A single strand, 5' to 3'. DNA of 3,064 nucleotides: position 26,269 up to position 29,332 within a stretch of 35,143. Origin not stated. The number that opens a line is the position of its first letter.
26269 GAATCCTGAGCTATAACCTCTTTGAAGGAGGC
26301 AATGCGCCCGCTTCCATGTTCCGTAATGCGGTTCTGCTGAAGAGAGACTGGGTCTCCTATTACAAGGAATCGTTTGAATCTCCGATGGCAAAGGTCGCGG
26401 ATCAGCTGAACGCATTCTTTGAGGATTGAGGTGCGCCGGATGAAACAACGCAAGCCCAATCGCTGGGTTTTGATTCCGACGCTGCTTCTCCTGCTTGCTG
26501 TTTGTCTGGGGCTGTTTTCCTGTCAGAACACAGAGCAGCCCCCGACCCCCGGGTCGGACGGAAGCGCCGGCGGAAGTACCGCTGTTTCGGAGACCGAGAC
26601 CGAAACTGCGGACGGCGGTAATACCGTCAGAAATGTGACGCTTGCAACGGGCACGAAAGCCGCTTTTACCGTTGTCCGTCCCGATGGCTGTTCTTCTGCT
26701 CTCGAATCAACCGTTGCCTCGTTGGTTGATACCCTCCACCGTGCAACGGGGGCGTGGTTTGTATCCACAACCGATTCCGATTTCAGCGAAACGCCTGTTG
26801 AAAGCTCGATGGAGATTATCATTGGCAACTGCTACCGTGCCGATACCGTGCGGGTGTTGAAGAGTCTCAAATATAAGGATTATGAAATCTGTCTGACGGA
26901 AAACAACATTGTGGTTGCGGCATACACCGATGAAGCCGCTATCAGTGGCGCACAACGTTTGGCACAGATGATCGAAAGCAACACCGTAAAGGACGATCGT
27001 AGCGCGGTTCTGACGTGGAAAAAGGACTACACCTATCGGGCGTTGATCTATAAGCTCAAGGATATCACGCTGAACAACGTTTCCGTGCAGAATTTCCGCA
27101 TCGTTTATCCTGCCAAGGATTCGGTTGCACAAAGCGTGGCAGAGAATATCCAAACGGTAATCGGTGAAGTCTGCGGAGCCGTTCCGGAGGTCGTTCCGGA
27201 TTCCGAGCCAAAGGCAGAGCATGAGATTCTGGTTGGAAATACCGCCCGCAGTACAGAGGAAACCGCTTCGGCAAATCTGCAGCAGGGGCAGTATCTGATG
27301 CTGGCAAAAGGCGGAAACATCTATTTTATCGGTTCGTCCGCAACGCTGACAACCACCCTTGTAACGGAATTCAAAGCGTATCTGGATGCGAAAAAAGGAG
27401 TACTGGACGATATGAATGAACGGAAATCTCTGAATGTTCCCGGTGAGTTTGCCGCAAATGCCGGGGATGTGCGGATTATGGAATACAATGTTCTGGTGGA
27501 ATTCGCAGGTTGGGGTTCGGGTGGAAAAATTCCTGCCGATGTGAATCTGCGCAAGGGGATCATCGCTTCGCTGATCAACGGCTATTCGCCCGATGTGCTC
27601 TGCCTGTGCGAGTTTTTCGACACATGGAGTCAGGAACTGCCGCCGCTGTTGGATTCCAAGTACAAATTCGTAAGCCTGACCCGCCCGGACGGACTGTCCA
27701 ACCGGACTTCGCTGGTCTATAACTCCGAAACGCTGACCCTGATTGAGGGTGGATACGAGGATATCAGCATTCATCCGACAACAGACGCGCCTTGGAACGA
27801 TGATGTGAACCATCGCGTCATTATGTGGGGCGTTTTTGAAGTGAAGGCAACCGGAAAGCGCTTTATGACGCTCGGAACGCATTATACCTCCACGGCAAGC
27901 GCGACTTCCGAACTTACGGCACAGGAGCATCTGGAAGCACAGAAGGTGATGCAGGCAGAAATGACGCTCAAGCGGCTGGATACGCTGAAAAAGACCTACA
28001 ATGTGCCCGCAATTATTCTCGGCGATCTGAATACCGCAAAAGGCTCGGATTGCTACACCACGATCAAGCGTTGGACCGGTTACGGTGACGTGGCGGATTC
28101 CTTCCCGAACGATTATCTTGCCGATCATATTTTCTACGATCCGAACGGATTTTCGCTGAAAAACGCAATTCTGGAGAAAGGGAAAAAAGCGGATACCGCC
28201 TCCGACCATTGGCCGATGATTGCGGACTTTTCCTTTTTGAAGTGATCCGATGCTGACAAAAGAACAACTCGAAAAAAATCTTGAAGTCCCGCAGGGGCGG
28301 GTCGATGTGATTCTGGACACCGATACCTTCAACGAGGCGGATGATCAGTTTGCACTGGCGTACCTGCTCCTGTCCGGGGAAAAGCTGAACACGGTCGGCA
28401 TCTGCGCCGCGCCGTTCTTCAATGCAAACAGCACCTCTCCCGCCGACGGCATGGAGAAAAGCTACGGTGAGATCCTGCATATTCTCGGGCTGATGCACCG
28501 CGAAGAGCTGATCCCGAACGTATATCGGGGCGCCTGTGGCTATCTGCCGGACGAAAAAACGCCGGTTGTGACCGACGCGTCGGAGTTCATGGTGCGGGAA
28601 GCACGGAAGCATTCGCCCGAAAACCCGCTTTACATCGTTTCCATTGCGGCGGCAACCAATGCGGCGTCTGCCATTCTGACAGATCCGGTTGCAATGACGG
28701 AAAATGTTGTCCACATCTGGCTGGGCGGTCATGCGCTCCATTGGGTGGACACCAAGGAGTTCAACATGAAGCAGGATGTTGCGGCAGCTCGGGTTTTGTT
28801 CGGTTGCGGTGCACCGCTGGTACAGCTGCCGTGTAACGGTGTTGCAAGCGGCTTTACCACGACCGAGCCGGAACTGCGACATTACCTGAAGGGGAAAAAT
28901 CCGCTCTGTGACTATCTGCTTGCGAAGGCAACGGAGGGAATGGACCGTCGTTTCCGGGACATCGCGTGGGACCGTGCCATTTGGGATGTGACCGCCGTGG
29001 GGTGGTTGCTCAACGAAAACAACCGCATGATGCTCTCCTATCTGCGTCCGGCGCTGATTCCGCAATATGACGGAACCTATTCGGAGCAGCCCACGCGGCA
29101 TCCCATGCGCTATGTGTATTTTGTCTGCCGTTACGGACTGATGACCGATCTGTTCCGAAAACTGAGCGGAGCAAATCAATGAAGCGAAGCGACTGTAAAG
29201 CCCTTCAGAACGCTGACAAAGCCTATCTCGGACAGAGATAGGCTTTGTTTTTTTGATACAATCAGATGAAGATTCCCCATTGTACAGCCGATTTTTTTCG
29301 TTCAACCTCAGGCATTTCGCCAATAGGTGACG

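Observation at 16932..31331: A 12-bp box at fixed spacing in four promoters of two divergent intergenic regions 14 kb apart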

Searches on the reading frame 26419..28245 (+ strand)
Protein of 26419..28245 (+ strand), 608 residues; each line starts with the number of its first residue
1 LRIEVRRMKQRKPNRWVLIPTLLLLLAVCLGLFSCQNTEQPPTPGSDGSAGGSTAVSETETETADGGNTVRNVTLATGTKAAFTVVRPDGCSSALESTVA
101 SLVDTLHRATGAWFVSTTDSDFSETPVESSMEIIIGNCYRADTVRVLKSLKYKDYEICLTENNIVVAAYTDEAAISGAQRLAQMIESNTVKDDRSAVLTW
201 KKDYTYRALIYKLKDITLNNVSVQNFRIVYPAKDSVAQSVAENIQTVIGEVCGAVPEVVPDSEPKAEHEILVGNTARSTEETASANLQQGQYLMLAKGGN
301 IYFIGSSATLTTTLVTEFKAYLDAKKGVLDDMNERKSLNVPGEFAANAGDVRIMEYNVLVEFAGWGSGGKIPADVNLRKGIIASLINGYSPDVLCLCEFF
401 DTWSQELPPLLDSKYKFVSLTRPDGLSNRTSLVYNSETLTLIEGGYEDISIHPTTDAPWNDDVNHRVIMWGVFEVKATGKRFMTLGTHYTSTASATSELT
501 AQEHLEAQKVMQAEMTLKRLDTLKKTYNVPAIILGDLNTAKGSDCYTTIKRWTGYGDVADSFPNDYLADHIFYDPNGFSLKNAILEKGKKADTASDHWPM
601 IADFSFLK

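Call 8: search_protein_families(library=pfam, proteins=[window:26419-28245:+])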
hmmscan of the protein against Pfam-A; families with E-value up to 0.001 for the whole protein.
window:26419-28245:+ (608 aa): 1 family
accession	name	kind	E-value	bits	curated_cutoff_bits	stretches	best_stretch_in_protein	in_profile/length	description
PF03372.29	Exo_endo_phos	-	2.7e-08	34.3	24.5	1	361-597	8-225/225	Endonuclease/Exonuclease/phosphatase family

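Call 39: search_protein_families(library=ncbifam, proteins=[window:26419-28245:+], max_evalue=0.00001)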
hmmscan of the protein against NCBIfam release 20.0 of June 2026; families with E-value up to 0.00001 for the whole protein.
window:26419-28245:+ (608 aa): 1 family
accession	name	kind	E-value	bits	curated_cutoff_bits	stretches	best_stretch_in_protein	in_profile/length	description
NF033681.1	ExeM_NucH_DNase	subfamily_domain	1.6e-06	27.3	300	1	413-565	320-471/546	ExeM/NucH family extracellular endonuclease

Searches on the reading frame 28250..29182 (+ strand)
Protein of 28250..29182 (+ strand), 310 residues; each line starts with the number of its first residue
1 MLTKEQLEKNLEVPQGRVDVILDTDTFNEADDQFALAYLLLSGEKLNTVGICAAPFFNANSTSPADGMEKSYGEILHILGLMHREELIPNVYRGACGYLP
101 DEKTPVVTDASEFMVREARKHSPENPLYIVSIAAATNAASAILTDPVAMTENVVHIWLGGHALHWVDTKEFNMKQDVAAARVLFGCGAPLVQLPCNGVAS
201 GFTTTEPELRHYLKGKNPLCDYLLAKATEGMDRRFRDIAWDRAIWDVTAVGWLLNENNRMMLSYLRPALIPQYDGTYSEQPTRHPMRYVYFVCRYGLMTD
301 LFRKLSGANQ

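Call 8: search_protein_families(library=pfam, proteins=[window:28250-29182:+])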
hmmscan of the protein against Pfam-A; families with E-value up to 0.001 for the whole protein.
window:28250-29182:+ (310 aa): 2 families
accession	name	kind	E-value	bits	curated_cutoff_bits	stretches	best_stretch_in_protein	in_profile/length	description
PF01156.24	IU_nuc_hydro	-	1.3e-16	61.6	34.2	1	20-256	1-247/297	Inosine-uridine preferring nucleoside hydrolase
PF07632.16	Sde182_NH-like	-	0.00016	21.8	26.8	1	20-143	2-134/268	Cellulose-binding Sde182, nucleoside hydrolase-like domain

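Call 39: search_protein_families(library=ncbifam, proteins=[window:28250-29182:+], max_evalue=0.00001)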
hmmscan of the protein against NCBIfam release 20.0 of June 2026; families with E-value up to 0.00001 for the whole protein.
window:28250-29182:+ (310 aa): 0 families
